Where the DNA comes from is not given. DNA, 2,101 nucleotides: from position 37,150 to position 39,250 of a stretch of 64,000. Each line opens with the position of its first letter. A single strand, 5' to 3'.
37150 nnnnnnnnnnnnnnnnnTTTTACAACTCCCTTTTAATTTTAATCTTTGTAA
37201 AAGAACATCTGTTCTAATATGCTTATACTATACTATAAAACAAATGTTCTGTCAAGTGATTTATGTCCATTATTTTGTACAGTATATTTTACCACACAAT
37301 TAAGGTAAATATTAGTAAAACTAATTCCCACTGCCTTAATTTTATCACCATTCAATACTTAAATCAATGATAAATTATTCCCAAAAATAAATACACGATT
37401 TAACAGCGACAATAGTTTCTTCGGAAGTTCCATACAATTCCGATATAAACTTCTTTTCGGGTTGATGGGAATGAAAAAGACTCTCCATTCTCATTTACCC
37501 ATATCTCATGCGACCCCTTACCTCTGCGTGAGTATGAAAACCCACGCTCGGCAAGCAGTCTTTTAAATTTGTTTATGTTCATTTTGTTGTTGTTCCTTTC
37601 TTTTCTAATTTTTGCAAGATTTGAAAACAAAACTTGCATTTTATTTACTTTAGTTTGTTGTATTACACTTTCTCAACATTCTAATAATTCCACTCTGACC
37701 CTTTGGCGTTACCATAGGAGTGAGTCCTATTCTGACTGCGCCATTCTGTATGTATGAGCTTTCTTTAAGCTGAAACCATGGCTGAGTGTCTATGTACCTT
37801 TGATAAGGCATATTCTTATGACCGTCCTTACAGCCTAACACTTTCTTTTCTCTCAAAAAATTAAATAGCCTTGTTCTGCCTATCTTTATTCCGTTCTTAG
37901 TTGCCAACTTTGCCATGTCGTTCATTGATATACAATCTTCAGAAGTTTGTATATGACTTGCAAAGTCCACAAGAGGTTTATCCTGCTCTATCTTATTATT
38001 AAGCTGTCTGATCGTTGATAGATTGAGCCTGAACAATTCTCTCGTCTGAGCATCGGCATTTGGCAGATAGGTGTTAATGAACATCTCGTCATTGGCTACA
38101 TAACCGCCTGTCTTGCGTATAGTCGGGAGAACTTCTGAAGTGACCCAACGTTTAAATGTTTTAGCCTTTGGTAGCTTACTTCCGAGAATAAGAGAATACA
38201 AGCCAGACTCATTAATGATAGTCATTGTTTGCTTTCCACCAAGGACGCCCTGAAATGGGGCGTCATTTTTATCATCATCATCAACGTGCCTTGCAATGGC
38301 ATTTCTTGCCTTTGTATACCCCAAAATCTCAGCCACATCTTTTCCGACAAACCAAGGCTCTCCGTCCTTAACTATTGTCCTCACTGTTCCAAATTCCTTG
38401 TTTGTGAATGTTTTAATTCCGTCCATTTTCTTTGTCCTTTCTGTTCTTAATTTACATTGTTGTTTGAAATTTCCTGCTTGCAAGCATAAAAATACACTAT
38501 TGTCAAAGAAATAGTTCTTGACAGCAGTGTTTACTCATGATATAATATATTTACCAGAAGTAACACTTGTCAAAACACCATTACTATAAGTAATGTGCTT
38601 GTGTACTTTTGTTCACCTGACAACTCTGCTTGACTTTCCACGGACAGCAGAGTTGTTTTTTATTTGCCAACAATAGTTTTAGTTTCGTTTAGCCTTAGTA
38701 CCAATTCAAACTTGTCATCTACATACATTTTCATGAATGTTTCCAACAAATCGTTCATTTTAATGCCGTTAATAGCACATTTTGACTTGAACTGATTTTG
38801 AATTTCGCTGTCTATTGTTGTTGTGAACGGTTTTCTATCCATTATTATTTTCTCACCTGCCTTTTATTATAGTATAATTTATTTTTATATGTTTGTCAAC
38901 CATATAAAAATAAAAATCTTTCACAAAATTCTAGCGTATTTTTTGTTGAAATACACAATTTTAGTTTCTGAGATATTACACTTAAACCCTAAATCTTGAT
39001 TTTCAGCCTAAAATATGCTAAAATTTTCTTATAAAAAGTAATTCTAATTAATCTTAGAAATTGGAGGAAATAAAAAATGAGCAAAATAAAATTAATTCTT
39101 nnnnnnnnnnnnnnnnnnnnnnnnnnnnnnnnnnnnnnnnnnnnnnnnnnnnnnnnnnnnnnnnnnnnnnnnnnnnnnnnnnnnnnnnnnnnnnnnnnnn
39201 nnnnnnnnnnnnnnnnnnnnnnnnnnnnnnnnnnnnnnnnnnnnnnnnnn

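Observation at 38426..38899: Arc-like RHH / convergent sRNA / BRO antirepressor: a P22 immI-like layout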

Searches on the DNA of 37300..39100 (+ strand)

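Call 5: search_rna_families(source=window, start=38300, end=39100, threshold=evalue, max_evalue=10, show_alignments=3)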
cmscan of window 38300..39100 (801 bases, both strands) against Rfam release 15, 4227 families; matches with E-value up to 10: 9.
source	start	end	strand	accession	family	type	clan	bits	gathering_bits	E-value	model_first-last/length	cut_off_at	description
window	38915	38988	-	RF00326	snoZ155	Gene; snRNA; snoRNA; CD-box;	-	20.1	43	3.6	1-81/81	no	Small nucleolar RNA Z155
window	38934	39018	+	RF03616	MIR1888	Gene; miRNA;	-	19.7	72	0.63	1-101/101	no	MIR1888 microRNA precursor family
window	38526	38627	+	RF01216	snR87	Gene; snRNA; snoRNA; CD-box;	CL00046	18.4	37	2.7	1-109/109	no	Small nucleolar RNA snR87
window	38943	39099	+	RF01578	RUF1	Gene; sRNA;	-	17.6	70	0.92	1-264/264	no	Plasmodium RNA of unkown function RUF1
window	38609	38730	+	RF00413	SNORA19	Gene; snRNA; snoRNA; HACA-box;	-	17.5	80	4.6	1-131/131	no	Small nucleolar RNA SNORA19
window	38878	38916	+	RF00934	mir-463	Gene; miRNA;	-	17.3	70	2.2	1-66/66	no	mir-463 microRNA precursor family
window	38519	38572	-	RF00701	mir-126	Gene; miRNA;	-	15.4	47.2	6.7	1-74/74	no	mir-126 microRNA precursor family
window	38571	38661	-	RF00301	snoZ256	Gene; snRNA; snoRNA; CD-box;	-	14.2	50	7.7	1-94/94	no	Small nucleolar RNA Z256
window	38447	38537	-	RF03202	mir-555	Gene; miRNA;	-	14.1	92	8.1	1-89/89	no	mir-555 microRNA precursor family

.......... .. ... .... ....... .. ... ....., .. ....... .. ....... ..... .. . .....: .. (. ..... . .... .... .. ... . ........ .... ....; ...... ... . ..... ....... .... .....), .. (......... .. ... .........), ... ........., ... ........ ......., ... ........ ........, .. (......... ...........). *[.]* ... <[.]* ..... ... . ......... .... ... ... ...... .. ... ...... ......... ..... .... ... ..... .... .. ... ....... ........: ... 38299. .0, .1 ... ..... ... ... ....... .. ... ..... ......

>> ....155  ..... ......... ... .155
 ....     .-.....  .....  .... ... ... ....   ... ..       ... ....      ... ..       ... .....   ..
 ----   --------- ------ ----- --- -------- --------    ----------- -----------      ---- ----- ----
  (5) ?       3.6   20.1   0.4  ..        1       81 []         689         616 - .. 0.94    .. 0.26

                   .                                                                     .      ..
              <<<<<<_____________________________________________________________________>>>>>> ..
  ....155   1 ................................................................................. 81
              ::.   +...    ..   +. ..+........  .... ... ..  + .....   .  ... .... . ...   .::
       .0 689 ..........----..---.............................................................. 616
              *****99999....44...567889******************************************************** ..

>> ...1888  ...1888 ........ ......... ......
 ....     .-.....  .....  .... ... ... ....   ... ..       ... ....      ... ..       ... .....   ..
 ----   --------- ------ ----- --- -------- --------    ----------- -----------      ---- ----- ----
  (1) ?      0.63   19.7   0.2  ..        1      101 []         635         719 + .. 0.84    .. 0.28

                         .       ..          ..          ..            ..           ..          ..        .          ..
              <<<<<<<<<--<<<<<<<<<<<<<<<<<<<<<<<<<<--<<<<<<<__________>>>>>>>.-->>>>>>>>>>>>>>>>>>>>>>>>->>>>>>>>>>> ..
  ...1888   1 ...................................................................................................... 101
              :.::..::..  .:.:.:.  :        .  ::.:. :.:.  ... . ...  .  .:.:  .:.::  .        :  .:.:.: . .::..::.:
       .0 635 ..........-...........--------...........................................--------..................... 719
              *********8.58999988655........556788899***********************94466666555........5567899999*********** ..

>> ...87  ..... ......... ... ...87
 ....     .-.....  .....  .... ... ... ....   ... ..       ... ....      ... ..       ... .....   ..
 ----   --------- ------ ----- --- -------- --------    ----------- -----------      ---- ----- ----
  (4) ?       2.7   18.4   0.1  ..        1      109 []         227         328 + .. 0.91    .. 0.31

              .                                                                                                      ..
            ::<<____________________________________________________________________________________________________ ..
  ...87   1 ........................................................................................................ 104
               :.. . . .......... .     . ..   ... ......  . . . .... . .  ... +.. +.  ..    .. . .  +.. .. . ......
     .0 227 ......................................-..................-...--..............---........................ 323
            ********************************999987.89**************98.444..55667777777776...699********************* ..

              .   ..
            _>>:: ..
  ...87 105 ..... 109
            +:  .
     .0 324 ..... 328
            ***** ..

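Call 11: search_dna_similar(query=window:37300-39100:+, collection=phages, mode=distant, max_rows=30)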
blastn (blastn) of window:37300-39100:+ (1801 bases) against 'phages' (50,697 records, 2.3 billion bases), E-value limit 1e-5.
Records with a match: 159; places in all: 159; records where one place covers at least 80% of the query: 0.
Best place of each record, by identity: 80-90% 3; 60-80% 156.
By first word of the organism name: Staphylococcus 69; Streptococcus 61; Lactobacillus 9; Lactococcus 8; Bacteriophage 4; Clostridioides 2; Caldibacillus 1; Pseudomonas 1; phage 1; Acinetobacter 1; and 2 more.
By host as written in the record: Staphylococcus aureus 31; - 13; Lactococcus lactis 4; Staphylococcus aureus RN4220 4; Streptococcus thermophilus 2; Lactobacillus delbrueckii ATCC 11842 2; Streptococcus pneumoniae 10B00617 2; Streptococcus oralis 2; and 84 more.
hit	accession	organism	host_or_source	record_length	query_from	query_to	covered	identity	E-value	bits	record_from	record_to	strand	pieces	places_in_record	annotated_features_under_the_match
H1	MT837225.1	Bacteriophage sp.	human fecal samples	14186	801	1104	17%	72.4%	2e-39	170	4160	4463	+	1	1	record has no annotation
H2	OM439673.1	Staphylococcus phage vB_SauS_Mh1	Staphylococcus aureus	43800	802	1114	17%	65.8%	1e-8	68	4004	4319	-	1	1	hypothetical protein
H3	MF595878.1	Caldibacillus phage CBP1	Caldibacillus debilis GB1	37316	754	1061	17%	66.9%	2e-12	81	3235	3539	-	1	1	roantirepressor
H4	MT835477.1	Bacteriophage sp.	human fecal samples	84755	801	1105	17%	67.1%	1e-14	88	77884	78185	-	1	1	record has no annotation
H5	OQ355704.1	Staphylococcus phage vB_SepS_BE28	Staphylococcus epidermidis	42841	823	1120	17%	67.4%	3e-10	73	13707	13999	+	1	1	anti-repressor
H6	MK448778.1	Streptococcus phage Javan493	Streptococcus pyogenes Manfredo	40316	814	1067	14%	76.8%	5e-46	193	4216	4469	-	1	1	antirepressor protein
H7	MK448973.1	Streptococcus phage Javan522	Streptococcus pyogenes MGAS8232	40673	814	1067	14%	76.8%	5e-46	193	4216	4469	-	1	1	antirepressor protein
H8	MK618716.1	Staphylococcus phage Sebago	Staphylococcus aureus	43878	802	1087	16%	67.2%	3e-10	74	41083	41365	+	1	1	Bro-N/ORF6C domain-containing antirepressor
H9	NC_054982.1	Staphylococcus phage Sebago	Staphylococcus aureus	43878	802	1087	16%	67.2%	3e-10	74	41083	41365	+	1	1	anti-repressor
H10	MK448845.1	Streptococcus phage Javan118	Streptococcus dysgalactiae ATCC_27957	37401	814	1061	14%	77.0%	2e-45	191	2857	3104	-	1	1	antirepressor protein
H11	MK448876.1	Streptococcus phage Javan214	Streptococcus equinus Sb05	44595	816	1064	14%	75.9%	3e-42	179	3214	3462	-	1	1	antirepressor protein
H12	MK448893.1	Streptococcus phage Javan270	Streptococcus infantis SK970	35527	803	1061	14%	72.5%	4e-34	152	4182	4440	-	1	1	antirepressor protein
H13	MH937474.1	Streptococcus phage CHPC930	Streptococcus thermophilus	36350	814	1061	14%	74.6%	2e-37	164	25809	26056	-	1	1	antirepressor protein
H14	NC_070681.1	Streptococcus phage CHPC930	Streptococcus thermophilus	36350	814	1061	14%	74.6%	2e-37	164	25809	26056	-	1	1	anti-repressor Ant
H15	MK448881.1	Streptococcus phage Javan240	Streptococcus gordonii Channon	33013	803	1061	14%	69.4%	7e-25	122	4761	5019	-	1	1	antirepressor protein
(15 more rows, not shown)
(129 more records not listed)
